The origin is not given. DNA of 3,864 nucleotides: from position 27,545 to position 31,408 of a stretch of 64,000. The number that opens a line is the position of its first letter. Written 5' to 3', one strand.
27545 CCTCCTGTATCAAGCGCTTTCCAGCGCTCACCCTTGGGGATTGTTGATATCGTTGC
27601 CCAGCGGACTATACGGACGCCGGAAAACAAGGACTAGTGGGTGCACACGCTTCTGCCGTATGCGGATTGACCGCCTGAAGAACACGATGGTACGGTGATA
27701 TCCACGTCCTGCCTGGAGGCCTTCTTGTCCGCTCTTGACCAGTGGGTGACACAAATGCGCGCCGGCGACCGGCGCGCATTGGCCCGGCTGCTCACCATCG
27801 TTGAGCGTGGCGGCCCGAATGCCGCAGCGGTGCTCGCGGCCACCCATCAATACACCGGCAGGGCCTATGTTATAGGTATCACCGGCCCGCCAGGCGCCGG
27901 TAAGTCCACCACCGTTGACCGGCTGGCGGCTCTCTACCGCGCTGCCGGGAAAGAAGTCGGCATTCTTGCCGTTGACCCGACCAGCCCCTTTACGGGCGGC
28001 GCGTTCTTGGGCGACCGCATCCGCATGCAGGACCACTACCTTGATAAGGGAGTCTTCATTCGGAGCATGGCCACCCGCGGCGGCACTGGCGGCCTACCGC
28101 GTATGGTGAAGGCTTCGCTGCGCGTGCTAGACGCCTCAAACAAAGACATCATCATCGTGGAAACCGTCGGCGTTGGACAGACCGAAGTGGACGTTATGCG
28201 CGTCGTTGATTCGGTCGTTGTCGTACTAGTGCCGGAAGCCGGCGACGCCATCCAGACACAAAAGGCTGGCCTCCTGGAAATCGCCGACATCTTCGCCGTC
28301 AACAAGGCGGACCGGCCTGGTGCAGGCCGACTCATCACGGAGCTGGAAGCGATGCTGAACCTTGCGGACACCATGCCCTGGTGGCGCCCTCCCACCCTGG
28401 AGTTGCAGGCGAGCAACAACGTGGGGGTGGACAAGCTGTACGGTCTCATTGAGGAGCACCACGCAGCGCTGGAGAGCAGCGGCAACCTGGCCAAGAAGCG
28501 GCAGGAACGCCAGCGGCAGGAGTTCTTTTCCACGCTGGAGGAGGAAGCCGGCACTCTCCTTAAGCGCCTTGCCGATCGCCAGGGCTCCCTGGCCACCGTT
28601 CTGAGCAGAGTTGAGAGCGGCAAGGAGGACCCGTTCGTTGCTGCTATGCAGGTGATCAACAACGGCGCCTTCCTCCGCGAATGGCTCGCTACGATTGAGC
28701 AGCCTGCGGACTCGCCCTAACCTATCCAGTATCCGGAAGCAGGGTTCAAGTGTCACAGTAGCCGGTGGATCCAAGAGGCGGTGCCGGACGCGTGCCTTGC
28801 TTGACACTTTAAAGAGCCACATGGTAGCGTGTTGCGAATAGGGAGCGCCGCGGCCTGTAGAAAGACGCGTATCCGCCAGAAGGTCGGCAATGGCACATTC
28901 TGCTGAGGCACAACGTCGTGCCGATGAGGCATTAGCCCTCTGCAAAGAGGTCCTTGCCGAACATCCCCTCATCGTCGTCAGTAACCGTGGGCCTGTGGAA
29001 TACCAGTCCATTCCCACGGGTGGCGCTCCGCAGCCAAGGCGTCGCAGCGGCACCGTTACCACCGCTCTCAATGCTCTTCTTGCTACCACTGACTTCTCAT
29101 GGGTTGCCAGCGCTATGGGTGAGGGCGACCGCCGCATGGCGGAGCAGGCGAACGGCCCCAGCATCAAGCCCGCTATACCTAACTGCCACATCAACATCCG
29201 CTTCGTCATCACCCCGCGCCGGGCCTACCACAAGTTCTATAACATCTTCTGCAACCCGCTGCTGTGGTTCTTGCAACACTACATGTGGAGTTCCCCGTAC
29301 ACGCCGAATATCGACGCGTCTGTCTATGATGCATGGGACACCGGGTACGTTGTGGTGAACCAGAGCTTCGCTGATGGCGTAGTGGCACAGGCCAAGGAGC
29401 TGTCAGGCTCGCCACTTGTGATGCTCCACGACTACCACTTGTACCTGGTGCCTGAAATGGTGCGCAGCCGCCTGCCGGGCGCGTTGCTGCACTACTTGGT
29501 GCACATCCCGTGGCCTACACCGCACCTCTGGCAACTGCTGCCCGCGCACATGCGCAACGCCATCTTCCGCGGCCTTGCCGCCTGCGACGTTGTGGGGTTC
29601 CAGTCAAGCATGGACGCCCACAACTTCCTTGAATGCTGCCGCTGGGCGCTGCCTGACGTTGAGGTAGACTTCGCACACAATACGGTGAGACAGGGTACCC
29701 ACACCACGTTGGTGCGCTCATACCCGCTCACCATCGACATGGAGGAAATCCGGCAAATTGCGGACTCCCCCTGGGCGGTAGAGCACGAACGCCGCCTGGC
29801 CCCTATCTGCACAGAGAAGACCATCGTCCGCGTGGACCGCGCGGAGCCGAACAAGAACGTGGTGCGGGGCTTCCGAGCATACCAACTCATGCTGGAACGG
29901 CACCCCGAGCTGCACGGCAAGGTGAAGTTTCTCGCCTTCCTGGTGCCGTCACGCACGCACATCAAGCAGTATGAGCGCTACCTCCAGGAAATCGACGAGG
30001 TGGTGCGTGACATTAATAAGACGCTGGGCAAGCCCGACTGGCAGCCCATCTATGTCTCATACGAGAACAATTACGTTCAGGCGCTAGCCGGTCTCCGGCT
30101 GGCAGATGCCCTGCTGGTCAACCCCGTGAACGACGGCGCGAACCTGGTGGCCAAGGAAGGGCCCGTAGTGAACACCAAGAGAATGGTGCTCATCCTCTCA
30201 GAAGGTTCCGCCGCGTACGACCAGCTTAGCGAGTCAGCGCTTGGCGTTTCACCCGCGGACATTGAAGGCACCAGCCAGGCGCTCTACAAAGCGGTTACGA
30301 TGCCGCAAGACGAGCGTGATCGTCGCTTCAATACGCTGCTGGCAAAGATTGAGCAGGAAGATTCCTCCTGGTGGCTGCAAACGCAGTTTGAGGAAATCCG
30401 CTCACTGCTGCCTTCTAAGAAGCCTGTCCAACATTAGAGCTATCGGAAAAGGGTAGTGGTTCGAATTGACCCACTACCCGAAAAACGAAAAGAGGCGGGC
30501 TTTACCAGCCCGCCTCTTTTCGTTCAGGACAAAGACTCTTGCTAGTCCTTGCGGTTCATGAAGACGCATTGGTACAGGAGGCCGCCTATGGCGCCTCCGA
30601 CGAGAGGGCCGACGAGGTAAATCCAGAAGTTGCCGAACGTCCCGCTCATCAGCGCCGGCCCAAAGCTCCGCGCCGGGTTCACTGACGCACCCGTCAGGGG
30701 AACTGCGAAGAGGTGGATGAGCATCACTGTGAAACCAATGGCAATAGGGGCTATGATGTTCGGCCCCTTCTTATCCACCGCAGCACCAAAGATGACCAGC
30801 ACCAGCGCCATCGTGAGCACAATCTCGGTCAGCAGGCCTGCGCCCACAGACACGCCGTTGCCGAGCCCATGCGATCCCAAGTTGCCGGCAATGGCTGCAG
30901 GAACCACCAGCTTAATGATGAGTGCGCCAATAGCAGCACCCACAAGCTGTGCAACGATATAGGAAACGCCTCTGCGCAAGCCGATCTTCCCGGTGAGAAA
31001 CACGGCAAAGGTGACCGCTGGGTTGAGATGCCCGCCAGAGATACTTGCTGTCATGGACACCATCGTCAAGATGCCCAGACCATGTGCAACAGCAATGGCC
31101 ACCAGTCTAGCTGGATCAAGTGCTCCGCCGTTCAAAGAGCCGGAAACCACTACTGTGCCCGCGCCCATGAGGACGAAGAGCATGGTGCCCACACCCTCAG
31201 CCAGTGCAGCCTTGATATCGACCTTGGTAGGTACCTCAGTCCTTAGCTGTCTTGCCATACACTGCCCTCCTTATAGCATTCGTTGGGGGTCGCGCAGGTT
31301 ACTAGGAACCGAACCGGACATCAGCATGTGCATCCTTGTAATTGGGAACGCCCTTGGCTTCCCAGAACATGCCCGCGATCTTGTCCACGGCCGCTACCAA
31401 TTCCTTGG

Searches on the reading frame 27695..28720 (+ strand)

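Call 58: search_protein_families(library=pfam, proteins=[window:27695-28720:+], max_evalue=0.00001)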
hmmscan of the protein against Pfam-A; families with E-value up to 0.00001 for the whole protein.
window:27695-28720:+ (341 aa): 3 families
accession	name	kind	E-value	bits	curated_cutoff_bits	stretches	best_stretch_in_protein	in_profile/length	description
PF03308.22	MeaB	-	5.1e-85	285.2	23.1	1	29-284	1-263/273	Methylmalonyl Co-A mutase-associated GTPase MeaB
PF00448.28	SRP54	-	1.5e-06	28.4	22.7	0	59-178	3-112/196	SRP54-type protein, GTPase domain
PF02492.25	cobW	-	2.2e-06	27.8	20.7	0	59-220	2-168/180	CobW/HypB/UreG, nucleotide-binding domain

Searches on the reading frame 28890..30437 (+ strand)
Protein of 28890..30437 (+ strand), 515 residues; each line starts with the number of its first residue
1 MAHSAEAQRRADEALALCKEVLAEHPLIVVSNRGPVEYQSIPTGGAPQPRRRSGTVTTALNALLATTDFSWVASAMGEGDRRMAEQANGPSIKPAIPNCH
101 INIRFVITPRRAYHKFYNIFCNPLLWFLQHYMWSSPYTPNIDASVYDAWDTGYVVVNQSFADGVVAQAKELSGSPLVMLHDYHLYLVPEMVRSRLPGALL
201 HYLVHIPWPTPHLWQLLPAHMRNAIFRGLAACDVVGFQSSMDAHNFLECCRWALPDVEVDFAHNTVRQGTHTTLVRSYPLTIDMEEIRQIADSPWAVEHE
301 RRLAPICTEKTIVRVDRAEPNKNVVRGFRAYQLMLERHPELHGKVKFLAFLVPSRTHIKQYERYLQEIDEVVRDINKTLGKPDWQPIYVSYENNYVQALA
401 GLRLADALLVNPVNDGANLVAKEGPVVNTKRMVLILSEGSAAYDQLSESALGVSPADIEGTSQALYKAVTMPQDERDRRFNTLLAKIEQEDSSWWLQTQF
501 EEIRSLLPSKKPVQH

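Call 58: search_protein_families(library=pfam, proteins=[window:28890-30437:+], max_evalue=0.00001)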
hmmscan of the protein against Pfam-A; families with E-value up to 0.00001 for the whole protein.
window:28890-30437:+ (515 aa): 1 family
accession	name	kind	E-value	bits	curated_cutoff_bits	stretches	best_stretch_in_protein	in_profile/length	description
PF00982.27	Glyco_transf_20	-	3.1e-103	346.5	32.5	1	27-503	3-471/473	Glycosyltransferase family 20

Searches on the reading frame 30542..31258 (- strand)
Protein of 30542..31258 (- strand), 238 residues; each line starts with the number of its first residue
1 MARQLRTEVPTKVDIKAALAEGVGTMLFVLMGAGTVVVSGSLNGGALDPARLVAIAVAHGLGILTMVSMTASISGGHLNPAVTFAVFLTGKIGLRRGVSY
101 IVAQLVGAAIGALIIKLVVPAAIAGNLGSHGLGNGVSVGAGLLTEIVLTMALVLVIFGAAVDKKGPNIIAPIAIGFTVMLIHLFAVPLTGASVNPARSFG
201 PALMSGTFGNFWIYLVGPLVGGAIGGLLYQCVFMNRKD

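Call 58: search_protein_families(library=pfam, proteins=[window:30542-31258:-], max_evalue=0.00001)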
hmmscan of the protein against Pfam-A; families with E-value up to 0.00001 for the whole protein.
window:30542-31258:- (238 aa): 1 family
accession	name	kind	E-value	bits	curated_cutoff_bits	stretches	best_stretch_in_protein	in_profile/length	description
PF00230.25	MIP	-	1.4e-65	221.7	25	1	14-229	7-222/222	Major intrinsic protein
